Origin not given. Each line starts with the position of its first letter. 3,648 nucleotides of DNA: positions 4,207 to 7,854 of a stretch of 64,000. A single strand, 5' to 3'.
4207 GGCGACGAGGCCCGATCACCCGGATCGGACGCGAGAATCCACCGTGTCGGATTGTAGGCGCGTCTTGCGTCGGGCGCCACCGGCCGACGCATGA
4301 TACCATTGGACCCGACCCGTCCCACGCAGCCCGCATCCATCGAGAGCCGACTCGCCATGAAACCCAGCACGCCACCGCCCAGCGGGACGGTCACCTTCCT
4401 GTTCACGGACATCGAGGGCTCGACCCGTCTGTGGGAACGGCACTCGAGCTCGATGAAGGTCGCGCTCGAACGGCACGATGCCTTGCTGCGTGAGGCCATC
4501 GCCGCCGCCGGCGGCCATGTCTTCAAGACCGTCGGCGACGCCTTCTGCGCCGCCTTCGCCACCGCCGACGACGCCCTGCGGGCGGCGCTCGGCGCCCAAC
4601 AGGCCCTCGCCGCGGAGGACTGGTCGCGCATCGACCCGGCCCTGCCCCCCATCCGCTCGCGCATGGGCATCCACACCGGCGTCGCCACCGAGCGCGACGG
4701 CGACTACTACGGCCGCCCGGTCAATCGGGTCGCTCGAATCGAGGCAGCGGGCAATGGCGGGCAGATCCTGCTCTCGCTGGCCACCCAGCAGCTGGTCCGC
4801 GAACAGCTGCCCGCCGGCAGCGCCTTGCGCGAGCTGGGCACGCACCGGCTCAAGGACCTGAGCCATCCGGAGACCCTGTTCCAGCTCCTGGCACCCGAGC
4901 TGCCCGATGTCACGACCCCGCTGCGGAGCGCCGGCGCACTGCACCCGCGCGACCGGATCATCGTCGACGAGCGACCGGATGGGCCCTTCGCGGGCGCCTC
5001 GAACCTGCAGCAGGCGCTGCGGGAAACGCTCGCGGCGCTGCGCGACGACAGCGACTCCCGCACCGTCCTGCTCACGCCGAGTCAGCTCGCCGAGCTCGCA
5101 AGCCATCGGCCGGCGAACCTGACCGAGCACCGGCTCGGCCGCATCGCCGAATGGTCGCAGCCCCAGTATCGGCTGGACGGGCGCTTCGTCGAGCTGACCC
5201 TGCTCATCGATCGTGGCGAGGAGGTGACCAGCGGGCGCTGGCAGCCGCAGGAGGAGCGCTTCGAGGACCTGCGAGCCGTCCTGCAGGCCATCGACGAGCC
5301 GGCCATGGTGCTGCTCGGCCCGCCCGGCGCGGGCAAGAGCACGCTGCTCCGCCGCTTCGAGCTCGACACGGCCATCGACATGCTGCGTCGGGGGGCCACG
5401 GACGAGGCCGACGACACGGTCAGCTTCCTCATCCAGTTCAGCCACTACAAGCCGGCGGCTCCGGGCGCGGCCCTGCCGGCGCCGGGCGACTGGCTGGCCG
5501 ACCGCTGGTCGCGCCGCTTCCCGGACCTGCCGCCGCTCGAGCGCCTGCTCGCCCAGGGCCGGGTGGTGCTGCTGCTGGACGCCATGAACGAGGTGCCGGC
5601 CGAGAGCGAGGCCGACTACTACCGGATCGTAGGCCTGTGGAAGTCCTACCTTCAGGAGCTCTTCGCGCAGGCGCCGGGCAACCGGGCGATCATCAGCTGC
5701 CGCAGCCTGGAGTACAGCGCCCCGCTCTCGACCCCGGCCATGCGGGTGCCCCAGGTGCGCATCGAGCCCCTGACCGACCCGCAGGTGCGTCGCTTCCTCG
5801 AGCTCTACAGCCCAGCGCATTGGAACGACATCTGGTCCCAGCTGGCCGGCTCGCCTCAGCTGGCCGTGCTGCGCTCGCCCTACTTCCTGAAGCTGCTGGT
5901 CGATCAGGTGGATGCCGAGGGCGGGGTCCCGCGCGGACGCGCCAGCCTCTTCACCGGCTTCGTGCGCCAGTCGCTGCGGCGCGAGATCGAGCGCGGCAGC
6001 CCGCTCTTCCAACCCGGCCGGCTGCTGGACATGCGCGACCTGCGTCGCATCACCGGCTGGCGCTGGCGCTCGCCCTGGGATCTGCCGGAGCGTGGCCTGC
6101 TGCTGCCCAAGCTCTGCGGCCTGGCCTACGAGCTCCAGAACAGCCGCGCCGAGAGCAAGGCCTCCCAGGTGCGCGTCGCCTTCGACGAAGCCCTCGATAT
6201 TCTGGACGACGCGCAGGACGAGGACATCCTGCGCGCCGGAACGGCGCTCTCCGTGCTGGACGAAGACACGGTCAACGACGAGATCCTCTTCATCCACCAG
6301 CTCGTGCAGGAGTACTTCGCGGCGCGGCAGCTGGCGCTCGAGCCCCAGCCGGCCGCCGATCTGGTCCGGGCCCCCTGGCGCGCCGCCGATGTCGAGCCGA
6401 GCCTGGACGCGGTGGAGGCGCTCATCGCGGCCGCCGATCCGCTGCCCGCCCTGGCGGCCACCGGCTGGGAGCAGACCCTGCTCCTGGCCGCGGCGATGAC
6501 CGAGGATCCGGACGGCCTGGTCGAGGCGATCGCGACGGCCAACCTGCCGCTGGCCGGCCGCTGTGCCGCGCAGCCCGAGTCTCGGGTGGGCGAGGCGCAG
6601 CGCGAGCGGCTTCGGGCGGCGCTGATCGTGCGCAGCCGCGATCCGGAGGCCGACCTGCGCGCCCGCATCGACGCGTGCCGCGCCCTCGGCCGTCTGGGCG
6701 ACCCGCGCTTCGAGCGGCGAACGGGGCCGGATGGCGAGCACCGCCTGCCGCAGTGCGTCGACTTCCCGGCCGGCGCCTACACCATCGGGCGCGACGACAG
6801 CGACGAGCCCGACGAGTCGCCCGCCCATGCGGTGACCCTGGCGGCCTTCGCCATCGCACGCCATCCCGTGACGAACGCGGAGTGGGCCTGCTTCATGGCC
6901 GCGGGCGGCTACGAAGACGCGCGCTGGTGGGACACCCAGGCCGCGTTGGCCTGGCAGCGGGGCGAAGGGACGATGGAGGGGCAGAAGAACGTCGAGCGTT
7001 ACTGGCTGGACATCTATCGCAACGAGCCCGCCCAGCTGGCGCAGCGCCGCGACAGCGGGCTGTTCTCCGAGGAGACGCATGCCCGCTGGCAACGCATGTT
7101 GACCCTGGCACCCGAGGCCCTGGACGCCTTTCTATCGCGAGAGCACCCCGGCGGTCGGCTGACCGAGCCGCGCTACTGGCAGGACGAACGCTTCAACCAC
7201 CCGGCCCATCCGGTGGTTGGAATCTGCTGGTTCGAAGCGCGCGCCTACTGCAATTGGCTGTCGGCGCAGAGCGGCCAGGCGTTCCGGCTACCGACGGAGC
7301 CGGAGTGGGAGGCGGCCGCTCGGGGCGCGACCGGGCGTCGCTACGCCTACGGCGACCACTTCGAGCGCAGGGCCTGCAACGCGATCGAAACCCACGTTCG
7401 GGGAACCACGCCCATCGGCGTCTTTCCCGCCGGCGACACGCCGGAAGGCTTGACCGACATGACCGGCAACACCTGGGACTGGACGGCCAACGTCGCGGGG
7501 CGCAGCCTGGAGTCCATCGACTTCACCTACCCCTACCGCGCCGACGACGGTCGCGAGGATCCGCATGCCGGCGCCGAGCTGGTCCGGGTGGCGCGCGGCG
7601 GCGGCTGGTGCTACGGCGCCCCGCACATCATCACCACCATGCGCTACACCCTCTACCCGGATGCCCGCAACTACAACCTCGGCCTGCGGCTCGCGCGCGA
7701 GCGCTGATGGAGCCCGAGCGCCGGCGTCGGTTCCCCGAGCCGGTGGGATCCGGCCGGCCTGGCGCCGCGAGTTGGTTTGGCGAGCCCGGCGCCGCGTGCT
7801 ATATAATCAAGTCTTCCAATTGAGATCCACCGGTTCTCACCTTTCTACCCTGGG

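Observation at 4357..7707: Cyclase-NACHT-HEAT-FGE protein: candidate NLR-like sensor that outputs a cyclic nucleotide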

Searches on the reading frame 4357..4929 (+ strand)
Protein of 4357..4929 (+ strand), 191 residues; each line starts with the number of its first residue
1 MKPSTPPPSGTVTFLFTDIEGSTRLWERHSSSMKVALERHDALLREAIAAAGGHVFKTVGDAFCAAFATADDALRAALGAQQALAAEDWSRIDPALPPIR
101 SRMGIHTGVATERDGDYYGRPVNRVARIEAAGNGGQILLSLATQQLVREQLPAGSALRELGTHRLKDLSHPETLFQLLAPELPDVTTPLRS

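Call 37: search_solved_structures(query=window:4357-4929:+, max_evalue=0.001, show_alignments=4)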
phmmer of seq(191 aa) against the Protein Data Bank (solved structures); distinct sequences matched with E-value up to 0.001: 15.
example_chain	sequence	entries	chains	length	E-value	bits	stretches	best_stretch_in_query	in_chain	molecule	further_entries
4wp3_A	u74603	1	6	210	2.3e-21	79.7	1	7-179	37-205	Ma1120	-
3mr7_A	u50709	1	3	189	3.4e-20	75.9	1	14-178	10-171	Adenylate/guanylate cyclase/hydrolase, alpha/beta fold family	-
4wp9_A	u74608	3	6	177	4e-20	75.6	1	11-179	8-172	Ma1120 | Cyclase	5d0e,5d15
1fx4_A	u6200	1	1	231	7.4e-20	74.8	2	6-90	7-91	RECEPTOR-TYPE ADENYLATE CYCLASE GRESAG 4.3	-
4wp8_A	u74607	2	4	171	1.2e-19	74.1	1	11-152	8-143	Ma1120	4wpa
1fx2_A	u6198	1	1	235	3.4e-19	72.6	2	7-90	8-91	RECEPTOR-TYPE ADENYLATE CYCLASE GRESAG 4.1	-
5d0g_A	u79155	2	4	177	8.4e-18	68.1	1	11-179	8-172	Cyclase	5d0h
3r5g_A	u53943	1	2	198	3.3e-08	36.8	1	12-178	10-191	CyaB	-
1y10_A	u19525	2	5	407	3.6e-06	30.2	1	7-151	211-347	Hypothetical protein Rv1264/MT1302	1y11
1ybt_A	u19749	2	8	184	4.9e-06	29.7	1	12-147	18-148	hydrolase, alpha/beta hydrolase fold family | lipJ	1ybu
6fht_A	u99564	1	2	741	1.3e-05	28.4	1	12-149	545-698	Bacteriophytochrome,Adenylate cyclase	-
1wc0_A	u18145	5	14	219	1.3e-05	28.3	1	7-149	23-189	ADENYLATE CYCLASE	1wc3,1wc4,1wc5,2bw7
3et6_A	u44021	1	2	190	1.5e-05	28.1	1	8-149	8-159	Soluble guanylyl cyclase beta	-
1wc1_A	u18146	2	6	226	1.5e-05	28.1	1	7-149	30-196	ADENYLATE CYCLASE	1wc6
2w01_A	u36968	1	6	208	2.1e-05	27.6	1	12-149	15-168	ADENYLATE CYCLASE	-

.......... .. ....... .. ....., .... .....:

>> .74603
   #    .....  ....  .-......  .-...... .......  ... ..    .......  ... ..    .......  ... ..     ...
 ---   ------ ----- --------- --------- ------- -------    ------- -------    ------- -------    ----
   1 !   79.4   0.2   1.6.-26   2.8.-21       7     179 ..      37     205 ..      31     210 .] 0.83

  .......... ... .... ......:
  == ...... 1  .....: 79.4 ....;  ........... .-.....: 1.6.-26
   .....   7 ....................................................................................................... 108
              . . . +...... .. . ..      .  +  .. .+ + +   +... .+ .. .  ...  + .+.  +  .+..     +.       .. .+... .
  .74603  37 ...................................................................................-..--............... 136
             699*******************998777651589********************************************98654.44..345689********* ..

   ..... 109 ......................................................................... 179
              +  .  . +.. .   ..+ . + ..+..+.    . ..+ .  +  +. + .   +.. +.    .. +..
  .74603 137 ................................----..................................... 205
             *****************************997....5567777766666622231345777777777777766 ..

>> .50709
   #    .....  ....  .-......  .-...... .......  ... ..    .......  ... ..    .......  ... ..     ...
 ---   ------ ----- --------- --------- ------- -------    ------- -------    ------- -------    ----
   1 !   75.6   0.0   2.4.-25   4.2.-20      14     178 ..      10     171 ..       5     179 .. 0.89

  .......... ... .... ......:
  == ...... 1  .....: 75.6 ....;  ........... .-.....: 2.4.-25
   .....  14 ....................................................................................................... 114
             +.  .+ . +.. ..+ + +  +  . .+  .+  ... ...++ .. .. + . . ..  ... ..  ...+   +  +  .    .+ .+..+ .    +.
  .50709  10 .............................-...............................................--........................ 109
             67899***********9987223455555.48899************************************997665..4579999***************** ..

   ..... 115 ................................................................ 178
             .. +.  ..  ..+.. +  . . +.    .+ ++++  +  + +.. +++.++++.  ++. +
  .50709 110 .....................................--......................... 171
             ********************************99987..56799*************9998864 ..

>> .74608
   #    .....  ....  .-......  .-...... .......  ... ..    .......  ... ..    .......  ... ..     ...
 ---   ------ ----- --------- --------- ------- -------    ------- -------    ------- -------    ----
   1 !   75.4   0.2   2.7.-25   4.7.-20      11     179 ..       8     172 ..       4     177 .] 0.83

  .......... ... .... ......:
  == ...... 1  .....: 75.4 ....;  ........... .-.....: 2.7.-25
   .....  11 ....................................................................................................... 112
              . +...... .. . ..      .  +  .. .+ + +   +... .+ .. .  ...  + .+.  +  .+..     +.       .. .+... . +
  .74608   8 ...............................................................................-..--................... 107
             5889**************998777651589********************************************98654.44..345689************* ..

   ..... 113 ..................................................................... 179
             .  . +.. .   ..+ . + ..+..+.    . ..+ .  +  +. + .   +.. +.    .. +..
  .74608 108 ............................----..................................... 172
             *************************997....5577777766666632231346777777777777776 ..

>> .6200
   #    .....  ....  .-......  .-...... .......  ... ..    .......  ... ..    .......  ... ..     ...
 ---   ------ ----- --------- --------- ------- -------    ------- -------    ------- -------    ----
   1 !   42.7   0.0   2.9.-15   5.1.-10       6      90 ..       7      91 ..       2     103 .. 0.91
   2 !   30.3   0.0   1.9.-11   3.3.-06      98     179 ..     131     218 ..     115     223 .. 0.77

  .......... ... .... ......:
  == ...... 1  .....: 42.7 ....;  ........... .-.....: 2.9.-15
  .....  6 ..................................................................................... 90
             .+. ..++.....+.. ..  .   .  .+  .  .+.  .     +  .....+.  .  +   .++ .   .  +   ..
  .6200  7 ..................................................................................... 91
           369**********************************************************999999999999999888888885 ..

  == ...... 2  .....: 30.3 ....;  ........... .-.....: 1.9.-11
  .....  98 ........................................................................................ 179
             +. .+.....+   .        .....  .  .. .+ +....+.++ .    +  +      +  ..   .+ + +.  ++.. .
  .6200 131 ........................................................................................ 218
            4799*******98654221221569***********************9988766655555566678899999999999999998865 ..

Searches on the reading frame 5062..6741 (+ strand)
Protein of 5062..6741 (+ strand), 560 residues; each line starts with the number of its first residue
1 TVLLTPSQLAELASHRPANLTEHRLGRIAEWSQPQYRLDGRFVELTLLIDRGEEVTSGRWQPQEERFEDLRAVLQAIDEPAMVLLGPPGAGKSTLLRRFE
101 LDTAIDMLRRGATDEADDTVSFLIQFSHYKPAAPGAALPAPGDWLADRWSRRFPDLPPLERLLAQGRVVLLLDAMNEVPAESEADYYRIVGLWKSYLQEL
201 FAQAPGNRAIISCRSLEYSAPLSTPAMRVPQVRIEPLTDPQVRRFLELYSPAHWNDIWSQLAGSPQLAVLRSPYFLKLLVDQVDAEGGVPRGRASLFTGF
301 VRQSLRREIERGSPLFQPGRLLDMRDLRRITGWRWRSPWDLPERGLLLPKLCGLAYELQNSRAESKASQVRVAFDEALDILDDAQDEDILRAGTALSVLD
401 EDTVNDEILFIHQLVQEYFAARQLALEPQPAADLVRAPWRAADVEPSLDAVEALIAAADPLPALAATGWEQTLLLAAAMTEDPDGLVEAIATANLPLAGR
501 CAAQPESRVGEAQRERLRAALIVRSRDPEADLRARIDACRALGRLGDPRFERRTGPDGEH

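Call 57: search_solved_structures(query=window:5071-6720:+, max_evalue=0.1, show_alignments=1)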
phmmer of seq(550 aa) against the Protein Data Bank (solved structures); distinct sequences matched with E-value up to 0.1: 0.

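Call 93: search_protein_representatives(protein=window:5062-6741:+)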
Query: 560 residues. Proteins with E-value up to 0.001 (for the whole library): 2025; up to 1e-10: 939; up to 1e-30: 429. The best 150 are listed.
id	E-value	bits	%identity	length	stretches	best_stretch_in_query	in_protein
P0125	8.2e-197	671.9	58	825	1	2-558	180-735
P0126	1.2e-188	644.9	58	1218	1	21-560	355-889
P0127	5.1e-186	636.2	57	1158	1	3-558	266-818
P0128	1.6e-185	634.6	58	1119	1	4-560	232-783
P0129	2.3e-178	611.0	55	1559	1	18-558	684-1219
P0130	5.0e-176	603.3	55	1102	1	7-560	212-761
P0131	3.7e-174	597.1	53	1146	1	3-559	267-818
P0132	2.2e-172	591.3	57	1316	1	15-560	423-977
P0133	3.9e-172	590.4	52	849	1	2-559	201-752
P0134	4.8e-172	590.1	54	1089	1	2-559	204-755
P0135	1.1e-170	585.6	57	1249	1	57-558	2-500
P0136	1.4e-170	585.2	54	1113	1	2-558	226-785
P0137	3.3e-170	584.0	58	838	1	1-486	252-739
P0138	9.4e-170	582.5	54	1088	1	4-558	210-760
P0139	1.1e-169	582.3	56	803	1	2-559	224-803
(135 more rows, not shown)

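Call 98: search_protein_families(library=pfam, alignment_id=A2, max_evalue=0.0001)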
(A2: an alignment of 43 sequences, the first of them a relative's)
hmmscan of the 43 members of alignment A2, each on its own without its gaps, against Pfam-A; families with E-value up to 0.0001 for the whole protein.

A. member 1, P0126 (1218 aa): 5 families
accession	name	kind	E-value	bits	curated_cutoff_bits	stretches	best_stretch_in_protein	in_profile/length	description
PF00069.31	Pkinase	-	8.1e-41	140.6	31.7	1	10-279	1-258/263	Protein kinase domain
PF03781.23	FGE-sulfatase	-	6.9e-38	131.2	23.3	1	892-1215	3-254/255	Sulfatase-modifying factor enzyme 1-like domain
PF07714.23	PK_Tyr_Ser-Thr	-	2e-23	83.5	23.1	1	13-274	4-250/258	Protein tyrosine and serine/threonine kinase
PF05729.18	NACHT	-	6.4e-14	52.6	26.7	1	416-577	3-162/167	NACHT domain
PF13191.12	AAA_16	-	1e-05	26.5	32.6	1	397-485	5-101/167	AAA ATPase domain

B. families by the number of members that match (of 43 scanned): 24 families
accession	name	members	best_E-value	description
PF03781.23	FGE-sulfatase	43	3.7e-54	Sulfatase-modifying factor enzyme 1-like domain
PF05729.18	NACHT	43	1.2e-23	NACHT domain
PF13191.12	AAA_16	6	8.9e-12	AAA ATPase domain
PF03704.23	BTAD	4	4.9e-20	Bacterial transcriptional activator domain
PF13676.11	TIR_2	4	2e-19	TIR domain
PF00069.31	Pkinase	2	1.3e-51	Protein kinase domain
PF07714.23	PK_Tyr_Ser-Thr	2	1.3e-40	Protein tyrosine and serine/threonine kinase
PF19974.5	TCAD9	2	6.9e-31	Ternary complex associated domain 9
PF19961.5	EAD8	2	5.3e-12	Effector-associated domain 8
PF20720.3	nSTAND3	2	5.8e-10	Novel STAND NTPase 3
PF00072.30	Response_reg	1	2.2e-22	Response regulator receiver domain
PF00872.24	Transposase_mut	1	5e-16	Transposase, Mutator family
PF24883.2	NPHP3_N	1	1.2e-11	Nephrocystin 3, N-terminal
PF13401.12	AAA_22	1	1.1e-09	AAA domain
PF13271.11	DUF4062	1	1.8e-09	Domain of unknown function (DUF4062)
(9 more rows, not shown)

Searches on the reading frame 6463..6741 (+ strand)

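Call 69: search_protein_families(library=pfam, proteins=[window:6463-6741:+], max_evalue=5)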
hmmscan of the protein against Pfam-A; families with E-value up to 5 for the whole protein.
seq(93 aa): 2 families
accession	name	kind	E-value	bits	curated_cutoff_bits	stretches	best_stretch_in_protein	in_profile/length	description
PF23866.1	DUF7224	-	0.0072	16.8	27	1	5-70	46-111/143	Domain of unknown function (DUF7224)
PF13646.12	HEAT_2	-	0.021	15.5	27.7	1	15-82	11-62/88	HEAT repeats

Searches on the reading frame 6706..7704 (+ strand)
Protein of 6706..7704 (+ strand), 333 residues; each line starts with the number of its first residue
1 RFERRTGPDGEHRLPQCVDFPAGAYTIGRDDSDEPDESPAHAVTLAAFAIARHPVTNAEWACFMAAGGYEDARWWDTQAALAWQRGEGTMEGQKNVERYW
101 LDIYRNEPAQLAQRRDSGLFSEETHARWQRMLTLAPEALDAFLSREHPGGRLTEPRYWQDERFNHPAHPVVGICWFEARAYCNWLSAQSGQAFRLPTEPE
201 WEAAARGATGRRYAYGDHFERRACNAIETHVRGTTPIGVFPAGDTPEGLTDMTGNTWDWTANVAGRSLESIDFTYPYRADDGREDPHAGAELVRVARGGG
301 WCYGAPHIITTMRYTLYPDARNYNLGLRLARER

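Call 38: search_solved_structures(query=window:6706-7704:+, max_evalue=0.001, show_alignments=3)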
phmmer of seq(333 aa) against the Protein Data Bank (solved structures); distinct sequences matched with E-value up to 0.001: 32.
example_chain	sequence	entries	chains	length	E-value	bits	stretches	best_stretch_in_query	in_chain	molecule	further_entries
7spq_A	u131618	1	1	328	3.9e-26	95.2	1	161-262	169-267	Serine/threonine kinase ToxD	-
4x8b_A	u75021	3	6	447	3.5e-25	92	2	152-330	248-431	Sulfoxide synthase EgtB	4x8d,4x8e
8u41_A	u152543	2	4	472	1.1e-19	74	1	165-325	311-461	Selenoxide synthase OvsA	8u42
8ux5_A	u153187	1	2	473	2.3e-19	72.9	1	165-277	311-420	Selenoxide synthase OvsA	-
1y4j_A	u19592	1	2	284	8.1e-17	64.5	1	167-263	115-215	Sulfatase modifying factor 2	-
6vqp_A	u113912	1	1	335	6.5e-16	61.6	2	223-331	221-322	CalU17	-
7ml6_A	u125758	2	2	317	6.8e-16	61.5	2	223-331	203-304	CalU17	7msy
1y1e_X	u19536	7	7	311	6.9e-16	61.5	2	159-332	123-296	C-alpha-formyglycine-generating enzyme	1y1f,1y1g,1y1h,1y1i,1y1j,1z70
31dc_A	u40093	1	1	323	7.2e-16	61.4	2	159-332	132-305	Formylglycine-generating enzyme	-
5ssy_A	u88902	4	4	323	7.2e-16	61.4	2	158-332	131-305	Formylglycine-generating enzyme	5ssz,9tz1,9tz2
8aru_A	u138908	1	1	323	8.4e-16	61.2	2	158-332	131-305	Formylglycine-generating enzyme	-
5ssx_A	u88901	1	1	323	8.9e-16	61.1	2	158-332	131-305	Formylglycine-generating enzyme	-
2aft_X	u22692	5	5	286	1.8e-15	60.1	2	158-332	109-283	Sulfatase modifying factor 1 | Sulfatase-modifying factor 1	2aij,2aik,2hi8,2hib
2aii_X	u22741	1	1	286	1.8e-15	60.1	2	159-332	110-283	Sulfatase modifying factor 1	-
2afy_X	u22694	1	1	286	3.8e-15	59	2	159-332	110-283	Sulfatase modifying factor 1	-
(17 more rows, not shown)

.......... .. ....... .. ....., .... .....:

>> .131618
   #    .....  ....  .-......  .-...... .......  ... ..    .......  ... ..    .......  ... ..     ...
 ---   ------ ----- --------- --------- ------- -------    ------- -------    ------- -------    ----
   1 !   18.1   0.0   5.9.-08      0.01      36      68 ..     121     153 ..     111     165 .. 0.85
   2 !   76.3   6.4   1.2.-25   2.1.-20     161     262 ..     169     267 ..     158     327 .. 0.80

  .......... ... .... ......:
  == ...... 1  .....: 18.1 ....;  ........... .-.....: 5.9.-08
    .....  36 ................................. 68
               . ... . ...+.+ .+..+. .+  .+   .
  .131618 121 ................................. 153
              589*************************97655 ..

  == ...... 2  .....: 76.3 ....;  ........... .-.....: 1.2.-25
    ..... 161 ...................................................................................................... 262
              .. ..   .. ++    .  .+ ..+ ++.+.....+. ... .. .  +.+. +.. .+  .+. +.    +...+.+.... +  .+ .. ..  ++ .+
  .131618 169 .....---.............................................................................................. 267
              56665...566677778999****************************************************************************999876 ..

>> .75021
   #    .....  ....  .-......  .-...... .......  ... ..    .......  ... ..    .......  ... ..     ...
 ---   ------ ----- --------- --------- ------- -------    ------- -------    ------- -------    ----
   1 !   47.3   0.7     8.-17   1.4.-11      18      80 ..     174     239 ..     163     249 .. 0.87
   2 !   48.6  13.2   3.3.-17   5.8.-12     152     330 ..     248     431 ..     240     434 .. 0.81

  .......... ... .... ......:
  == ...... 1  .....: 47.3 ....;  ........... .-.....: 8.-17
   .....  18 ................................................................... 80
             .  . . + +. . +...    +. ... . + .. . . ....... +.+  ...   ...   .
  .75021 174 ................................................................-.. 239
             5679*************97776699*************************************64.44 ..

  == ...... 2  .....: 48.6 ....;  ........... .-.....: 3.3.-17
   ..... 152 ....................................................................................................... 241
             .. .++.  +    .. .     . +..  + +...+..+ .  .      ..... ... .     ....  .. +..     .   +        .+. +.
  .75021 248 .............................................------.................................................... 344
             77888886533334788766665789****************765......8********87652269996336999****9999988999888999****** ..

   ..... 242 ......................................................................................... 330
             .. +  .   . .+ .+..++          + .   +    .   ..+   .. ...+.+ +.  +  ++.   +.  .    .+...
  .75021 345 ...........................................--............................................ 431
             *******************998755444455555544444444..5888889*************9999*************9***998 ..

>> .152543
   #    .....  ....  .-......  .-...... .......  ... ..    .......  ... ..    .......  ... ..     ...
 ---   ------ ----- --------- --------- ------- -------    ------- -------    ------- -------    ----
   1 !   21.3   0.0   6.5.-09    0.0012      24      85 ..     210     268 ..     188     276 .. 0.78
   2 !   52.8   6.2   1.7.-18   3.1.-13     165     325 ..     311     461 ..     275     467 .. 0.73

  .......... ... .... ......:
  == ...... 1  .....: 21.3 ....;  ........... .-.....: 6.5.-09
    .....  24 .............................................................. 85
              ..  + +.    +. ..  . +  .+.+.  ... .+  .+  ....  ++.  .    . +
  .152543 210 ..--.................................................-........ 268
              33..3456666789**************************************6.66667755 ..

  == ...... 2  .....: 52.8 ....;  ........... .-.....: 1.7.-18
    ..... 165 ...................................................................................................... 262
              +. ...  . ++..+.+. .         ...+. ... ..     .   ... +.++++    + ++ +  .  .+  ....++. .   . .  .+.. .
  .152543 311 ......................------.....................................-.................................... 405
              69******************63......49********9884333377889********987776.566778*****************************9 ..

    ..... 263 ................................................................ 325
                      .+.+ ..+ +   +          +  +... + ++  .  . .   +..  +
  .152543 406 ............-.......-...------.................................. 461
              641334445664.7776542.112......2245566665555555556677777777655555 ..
